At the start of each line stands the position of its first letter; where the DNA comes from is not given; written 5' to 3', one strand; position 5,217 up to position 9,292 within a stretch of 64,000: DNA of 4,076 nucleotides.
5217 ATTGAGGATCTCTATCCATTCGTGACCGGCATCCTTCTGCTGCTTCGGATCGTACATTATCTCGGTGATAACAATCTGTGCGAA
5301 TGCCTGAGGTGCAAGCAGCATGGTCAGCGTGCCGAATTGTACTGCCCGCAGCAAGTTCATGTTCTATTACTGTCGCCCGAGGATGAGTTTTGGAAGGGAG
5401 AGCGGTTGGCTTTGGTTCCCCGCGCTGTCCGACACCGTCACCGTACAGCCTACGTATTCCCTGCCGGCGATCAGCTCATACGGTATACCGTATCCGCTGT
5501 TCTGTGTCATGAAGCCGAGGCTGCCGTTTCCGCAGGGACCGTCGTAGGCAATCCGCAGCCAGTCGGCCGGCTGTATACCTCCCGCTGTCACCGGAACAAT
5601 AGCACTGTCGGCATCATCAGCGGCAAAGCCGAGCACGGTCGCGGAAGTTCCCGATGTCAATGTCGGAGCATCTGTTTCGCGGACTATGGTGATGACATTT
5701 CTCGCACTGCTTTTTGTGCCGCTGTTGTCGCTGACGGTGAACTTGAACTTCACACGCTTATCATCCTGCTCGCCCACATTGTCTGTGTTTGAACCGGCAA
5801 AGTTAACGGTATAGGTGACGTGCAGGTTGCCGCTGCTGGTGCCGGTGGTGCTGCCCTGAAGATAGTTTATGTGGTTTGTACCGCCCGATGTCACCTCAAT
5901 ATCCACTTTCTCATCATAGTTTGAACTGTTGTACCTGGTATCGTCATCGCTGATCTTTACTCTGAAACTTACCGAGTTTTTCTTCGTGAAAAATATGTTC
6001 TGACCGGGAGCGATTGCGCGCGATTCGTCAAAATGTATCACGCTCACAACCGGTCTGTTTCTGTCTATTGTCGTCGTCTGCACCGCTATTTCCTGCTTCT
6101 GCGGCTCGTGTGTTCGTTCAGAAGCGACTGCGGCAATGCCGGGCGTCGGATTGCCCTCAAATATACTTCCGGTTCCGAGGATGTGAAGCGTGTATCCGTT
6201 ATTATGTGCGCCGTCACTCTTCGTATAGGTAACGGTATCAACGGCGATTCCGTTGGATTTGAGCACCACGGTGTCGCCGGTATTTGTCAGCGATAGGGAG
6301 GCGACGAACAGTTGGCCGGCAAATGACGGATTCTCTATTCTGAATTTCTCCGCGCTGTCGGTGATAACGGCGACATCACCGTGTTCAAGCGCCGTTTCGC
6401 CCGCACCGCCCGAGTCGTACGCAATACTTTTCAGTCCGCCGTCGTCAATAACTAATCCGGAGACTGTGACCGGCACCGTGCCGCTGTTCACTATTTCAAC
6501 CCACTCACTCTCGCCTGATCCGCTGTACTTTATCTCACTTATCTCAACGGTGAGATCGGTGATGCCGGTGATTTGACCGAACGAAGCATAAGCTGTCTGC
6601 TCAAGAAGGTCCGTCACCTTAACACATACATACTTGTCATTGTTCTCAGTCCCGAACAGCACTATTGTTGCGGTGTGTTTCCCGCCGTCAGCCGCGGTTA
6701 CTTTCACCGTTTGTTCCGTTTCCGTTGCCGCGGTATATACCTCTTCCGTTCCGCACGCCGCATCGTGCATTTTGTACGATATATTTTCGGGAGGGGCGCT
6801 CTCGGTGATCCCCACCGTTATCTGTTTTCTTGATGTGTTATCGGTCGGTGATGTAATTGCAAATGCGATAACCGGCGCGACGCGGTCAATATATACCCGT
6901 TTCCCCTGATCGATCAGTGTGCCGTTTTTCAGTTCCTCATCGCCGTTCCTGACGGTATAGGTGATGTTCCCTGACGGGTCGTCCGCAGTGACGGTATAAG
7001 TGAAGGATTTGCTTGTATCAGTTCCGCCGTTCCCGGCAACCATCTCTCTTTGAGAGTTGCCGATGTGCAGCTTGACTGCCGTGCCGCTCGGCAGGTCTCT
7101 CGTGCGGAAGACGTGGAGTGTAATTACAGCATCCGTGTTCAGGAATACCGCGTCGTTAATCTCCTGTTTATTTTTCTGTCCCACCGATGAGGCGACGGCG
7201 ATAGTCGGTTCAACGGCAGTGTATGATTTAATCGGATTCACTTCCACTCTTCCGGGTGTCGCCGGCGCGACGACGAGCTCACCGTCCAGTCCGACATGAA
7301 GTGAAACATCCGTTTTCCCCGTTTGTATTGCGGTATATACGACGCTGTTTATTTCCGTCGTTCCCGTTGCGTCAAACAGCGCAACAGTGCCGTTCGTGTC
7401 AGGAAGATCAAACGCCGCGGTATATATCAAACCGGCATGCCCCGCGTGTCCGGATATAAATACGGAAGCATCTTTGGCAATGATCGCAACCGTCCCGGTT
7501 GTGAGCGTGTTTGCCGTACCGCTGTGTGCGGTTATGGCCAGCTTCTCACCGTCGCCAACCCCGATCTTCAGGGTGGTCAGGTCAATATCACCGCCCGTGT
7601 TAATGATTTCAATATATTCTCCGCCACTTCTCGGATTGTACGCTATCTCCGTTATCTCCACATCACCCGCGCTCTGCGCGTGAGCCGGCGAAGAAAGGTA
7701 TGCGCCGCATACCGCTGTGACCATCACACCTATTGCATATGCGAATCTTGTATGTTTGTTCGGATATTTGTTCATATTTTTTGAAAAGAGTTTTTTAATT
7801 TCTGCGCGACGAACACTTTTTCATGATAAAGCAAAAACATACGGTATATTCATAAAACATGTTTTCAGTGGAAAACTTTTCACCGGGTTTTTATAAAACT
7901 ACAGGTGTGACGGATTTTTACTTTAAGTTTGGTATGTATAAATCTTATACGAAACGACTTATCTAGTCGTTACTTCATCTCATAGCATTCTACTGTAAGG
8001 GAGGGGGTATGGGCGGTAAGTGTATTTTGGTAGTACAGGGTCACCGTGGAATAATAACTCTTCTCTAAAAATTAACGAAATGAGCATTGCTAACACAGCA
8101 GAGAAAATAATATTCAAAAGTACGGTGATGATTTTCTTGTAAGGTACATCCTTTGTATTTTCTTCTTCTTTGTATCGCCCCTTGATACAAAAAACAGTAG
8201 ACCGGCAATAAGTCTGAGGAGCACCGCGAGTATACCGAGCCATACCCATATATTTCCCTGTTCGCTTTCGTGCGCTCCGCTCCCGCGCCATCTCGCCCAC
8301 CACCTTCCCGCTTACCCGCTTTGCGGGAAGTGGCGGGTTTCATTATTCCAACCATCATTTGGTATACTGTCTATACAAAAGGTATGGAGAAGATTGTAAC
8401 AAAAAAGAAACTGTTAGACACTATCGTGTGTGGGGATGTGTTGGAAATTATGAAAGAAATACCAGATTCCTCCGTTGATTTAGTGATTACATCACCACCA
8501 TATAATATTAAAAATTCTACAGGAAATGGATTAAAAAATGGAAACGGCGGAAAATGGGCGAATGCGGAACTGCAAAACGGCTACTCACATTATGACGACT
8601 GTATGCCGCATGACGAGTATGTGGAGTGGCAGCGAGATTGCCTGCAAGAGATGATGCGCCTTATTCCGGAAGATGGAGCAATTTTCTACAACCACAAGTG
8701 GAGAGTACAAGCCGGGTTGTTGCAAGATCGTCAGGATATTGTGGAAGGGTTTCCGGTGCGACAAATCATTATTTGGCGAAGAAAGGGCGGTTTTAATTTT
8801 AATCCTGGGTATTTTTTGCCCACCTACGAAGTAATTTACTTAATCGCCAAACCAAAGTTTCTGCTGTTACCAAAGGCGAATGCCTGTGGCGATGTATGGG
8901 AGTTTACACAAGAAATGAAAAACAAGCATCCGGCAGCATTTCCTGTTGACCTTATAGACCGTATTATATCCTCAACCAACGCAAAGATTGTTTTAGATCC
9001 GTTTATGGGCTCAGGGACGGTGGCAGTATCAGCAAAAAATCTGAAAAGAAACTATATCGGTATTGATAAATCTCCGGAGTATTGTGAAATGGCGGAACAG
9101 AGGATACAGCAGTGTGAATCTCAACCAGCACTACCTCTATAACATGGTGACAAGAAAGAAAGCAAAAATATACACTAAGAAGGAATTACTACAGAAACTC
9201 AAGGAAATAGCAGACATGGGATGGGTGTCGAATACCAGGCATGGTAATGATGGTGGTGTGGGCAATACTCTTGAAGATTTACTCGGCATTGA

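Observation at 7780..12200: AT-rich island 1: overlapping beta-class MTase/endonuclease pair plus a split KAP P-loop NTPase, bounded by tRNA-Phe/Arg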

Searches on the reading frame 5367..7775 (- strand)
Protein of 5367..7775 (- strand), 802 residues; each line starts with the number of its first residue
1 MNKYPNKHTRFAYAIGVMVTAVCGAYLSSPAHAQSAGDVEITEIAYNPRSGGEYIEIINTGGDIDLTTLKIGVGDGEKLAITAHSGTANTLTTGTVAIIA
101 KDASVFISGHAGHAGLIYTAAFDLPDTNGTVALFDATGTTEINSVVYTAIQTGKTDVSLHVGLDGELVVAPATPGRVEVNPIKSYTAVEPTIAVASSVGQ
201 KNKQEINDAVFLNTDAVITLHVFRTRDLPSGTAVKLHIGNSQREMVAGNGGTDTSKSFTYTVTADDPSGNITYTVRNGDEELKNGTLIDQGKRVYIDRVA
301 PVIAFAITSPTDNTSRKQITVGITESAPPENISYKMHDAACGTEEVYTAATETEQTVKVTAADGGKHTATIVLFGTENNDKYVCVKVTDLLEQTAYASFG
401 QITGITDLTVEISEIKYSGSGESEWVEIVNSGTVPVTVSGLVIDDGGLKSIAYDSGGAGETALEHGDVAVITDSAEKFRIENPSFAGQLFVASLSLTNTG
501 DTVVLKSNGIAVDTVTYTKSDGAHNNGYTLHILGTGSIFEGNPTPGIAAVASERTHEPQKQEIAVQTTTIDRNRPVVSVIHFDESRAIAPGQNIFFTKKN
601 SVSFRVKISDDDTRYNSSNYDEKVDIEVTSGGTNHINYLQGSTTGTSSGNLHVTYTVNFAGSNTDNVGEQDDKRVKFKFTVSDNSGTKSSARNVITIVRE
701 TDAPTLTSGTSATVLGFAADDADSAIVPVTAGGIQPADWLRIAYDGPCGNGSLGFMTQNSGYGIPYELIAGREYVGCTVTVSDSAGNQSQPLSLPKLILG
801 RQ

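Call 9: search_protein_families(library=pfam, proteins=[window:5367-7775:-], max_evalue=0.01)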
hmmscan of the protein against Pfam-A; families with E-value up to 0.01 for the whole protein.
window:5367-7775:- (802 aa): 1 family
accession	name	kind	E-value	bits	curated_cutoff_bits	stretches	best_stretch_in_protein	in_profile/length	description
PF00932.25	LTD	-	9.1e-24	84.4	34.3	2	409-518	7-108/109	Lamin Tail Domain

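Call 18: find_encoding_contigs(protein=window:5367-7775:-, flank=10000, max_places=10)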
Protein window:5367-7775:- (802 aa): 2 contigs read that carry it; 1 place shown.
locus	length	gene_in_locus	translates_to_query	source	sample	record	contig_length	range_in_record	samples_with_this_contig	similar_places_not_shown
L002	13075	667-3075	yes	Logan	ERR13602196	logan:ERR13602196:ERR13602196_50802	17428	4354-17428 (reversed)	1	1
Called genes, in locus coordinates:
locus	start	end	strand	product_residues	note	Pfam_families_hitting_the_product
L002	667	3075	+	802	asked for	PF00932:LTD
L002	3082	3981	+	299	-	PF00932:LTD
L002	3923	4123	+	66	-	-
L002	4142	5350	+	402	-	PF00579:tRNA-synt_1b, PF22421:SYY_C-terminal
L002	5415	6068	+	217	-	-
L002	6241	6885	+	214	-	-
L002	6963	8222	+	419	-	PF00587:tRNA-synt_2b, PF03129:HGTP_anticodon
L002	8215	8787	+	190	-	PF00929:RNase_T (weak)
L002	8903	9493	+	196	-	PF00578:AhpC-TSA, PF08534:Redoxin, PF10417:1-cysPrx_C (faint)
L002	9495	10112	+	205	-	PF03575:Peptidase_S51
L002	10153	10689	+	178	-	PF00254:FKBP_C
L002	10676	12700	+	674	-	PF04851:ResIII, PF17757:UvrB_inter, PF27431:UvrB_3rd, PF00271:Helicase_C, PF12344:UvrB, PF02151:UVR (weak)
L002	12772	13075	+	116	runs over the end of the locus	PF01816:LRV (faint)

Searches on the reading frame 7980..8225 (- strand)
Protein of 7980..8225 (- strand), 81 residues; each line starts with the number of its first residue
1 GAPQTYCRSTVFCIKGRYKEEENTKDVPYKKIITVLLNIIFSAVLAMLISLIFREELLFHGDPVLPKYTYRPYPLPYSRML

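Call 66: search_protein_families(library=pfam, proteins=[window:7980-8225:-], max_evalue=0.01)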
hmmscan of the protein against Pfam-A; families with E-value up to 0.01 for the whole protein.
window:7980-8225:- (81 aa): 0 families

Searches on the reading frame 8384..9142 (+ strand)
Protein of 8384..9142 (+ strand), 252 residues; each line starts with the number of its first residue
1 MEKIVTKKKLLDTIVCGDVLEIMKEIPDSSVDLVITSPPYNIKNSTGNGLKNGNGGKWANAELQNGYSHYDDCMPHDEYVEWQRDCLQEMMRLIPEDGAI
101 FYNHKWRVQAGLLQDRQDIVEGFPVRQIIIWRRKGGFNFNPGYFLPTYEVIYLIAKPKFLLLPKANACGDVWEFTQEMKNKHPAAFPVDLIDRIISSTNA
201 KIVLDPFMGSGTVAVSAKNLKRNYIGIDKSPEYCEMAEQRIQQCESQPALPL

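Call 9: search_protein_families(library=pfam, proteins=[window:8384-9142:+], max_evalue=0.01)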
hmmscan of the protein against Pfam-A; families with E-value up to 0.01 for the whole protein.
window:8384-9142:+ (252 aa): 8 families
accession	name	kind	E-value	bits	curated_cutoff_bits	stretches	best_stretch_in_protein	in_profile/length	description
PF01555.25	N6_N4_Mtase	-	6e-42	144.5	26.7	1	31-238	1-220/221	DNA methylase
PF02086.21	MethyltransfD12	-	6.8e-06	26.4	22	1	188-242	9-63/253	D12 class N6 adenine-specific DNA methyltransferase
PF01170.24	UPF0020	-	0.00017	21.8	22.3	0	201-235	30-64/197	RMKL-like, methyltransferase domain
PF08241.18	Methyltransf_11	-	0.00058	20.9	21.2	0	208-243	5-40/95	Methyltransferase domain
PF09445.16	Methyltransf_15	-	0.00082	19.4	22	0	201-240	2-41/165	RNA cap guanine-N2 methyltransferase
PF13649.12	Methyltransf_25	-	0.00089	20.3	27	0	203-243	1-43/97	Methyltransferase domain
PF02384.22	N6_Mtase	-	0.0022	17.8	20.4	0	13-54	108-148/311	N-6 DNA Methylase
PF13847.12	Methyltransf_31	-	0.0062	16.7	27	0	199-243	3-50/145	Methyltransferase domain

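Call 10: search_protein_families(library=ncbifam, proteins=[window:8384-9142:+], max_evalue=0.01)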
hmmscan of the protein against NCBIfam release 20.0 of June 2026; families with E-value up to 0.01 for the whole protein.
window:8384-9142:+ (252 aa): 9 families
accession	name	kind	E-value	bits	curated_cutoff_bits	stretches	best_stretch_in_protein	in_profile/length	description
NF050803.1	DnaMtaseCcrMCaul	equivalog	5.8e-28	97.8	830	2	177-246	181-252/350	adenine-specific DNA-methyltransferase CcrM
NF008572.0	PRK11524.1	equivalog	2.1e-24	86.1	292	2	168-245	176-260/294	adenine-specific DNA-methyltransferase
NF010253.0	PRK13699.1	subfamily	1.2e-21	77.5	244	2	76-244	44-208/226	DNA methyltransferase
NF040721.1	Trm14_Arch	equivalog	4.8e-05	22.6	280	0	197-224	189-216/370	tRNA (guanine(6)-N2)-methyltransferase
TIGR00536.1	hemK_fam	subfamily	0.0013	17.9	115.5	0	192-243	107-160/286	HemK family protein methyltransferase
TIGR03534.1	RF_mod_PrmC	equivalog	0.0033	16.9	199.1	0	196-244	85-135/253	peptide chain release factor N(5)-glutamine methyltransferase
NF043040.1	corrin_prot_MT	hypoth_equivalog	0.0036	16.7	180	0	194-245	34-87/216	corrinoid protein-associated methyltransferase CpaM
TIGR01177.1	TIGR01177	hypoth_equivalog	0.0045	16.4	316.55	0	199-229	182-212/330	TIGR01177 family methyltransferase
TIGR00571.1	dam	subfamily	0.009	15.7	114.85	0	12-48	157-191/267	Dam family site-specific DNA-(adenine-N6)-methyltransferase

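Call 11: search_protein_families(library=padloc, proteins=[window:8384-9142:+], max_evalue=0.01)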
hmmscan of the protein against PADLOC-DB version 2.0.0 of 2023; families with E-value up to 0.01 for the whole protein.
window:8384-9142:+ (252 aa): 72 families (the best 25 are shown)
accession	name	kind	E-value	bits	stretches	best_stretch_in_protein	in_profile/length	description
PDLC03305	MTase_II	-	2.1e-116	388.2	1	8-242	9-243/513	Type II methyltransferase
PDLC03371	MTase_II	-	1.7e-43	147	1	8-247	7-258/260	Type II methyltransferase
PDLC03353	MTase_II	-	7.5e-38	128.6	1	8-245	6-254/260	Type II methyltransferase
PDLC03299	MTase_II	-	3.7e-35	119.8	3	167-245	176-261/296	Type II methyltransferase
PDLC03387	MTase_II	-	2.7e-33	113.4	2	168-243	199-278/289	Type II methyltransferase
PDLC03216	MTase_II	-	2.4e-30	103.8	2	179-246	191-260/364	Type II methyltransferase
PDLC03350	MTase_II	-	4.3e-30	103.2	2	170-247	220-301/312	Type II methyltransferase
PDLC03738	oMTase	-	4.9e-28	95.9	2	177-246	199-270/376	orphan methyltransferase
PDLC03230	MTase_II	-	3.4e-26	90.4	2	165-241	199-282/360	Type II methyltransferase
PDLC03265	MTase_II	-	1.1e-23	82.2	2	167-243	250-330/333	Type II methyltransferase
PDLC03228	MTase_II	-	1.2e-23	82.2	2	76-243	44-207/227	Type II methyltransferase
PDLC03339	MTase_II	-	5.9e-23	79.2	2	181-243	209-273/399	Type II methyltransferase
PDLC03320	MTase_II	-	1.1e-22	78.6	2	178-247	209-280/289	Type II methyltransferase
PDLC03295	MTase_II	-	4.8e-22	76.8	3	176-243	198-268/292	Type II methyltransferase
PDLC03354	MTase_II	-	8.8e-21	72.4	2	164-245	303-386/425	Type II methyltransferase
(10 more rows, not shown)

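Call 13: search_solved_structures(query=window:8384-9142:+, max_evalue=0.001, show_alignments=1)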
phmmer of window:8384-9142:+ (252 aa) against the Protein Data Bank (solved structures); distinct sequences matched with E-value up to 0.001: 13.
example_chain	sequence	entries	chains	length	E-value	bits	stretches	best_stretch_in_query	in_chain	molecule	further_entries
8s9n_A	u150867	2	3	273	3.8e-34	121.7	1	10-247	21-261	DNA cytosine-N4 methyltransferase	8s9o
8s9m_A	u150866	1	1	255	7.6e-34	120.7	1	15-247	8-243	DNA cytosine-N4 methyltransferase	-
6pbd_A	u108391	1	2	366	1e-20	77.6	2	180-243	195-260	Modification methylase CcrMI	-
5hek_A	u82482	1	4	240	1.8e-15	60.5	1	179-242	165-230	Adenine specific DNA methyltransferase (DpnA)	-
5hfj_A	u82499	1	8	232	1.9e-15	60.4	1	179-241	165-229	Adenine specific DNA methyltransferase (DpnA)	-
1g60_A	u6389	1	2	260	3.7e-14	56.2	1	162-245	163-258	Adenine-specific Methyltransferase MboIIA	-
2zie_A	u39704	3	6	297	1.1e-13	54.6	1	170-242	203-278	Putative modification methylase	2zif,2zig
8urk_A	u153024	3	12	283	2.6e-13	53.4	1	179-243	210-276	Methyltransferase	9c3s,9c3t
9c3u_A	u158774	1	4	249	3.4e-13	53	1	179-242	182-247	Methyltransferase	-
1nw8_A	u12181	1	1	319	2.2e-07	34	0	15-43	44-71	MODIFICATION METHYLASE RSRI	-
1eg2_A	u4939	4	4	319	2.4e-07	33.9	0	15-43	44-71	MODIFICATION METHYLASE RSRI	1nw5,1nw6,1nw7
1boo_A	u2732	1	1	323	2.6e-07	33.7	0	14-45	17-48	PROTEIN (N-4 CYTOSINE-SPECIFIC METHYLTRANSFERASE PVU II)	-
5e71_A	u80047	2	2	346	0.00037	23.4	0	183-242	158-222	N2, N2-dimethylguanosine tRNA methyltransferase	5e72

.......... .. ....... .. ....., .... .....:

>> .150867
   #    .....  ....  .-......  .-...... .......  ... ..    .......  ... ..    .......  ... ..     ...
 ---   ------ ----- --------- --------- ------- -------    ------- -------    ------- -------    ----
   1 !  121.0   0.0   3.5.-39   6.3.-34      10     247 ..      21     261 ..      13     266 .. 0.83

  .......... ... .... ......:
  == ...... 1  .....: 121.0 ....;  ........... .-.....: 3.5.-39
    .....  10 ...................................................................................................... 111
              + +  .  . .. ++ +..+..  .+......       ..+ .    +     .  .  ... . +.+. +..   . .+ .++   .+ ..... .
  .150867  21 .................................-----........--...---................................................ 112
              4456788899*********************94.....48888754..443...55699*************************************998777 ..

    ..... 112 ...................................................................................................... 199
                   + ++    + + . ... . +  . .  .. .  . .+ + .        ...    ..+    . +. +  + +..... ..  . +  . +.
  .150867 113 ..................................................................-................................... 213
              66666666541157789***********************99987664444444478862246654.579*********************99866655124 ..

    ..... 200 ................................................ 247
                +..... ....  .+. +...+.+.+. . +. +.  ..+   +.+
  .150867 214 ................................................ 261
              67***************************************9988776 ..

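Call 21: find_encoding_contigs(protein=window:8384-9142:+, flank=10000, max_places=10)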
Protein window:8384-9142:+ (252 aa): no gene with exactly this product is on record in the collection.
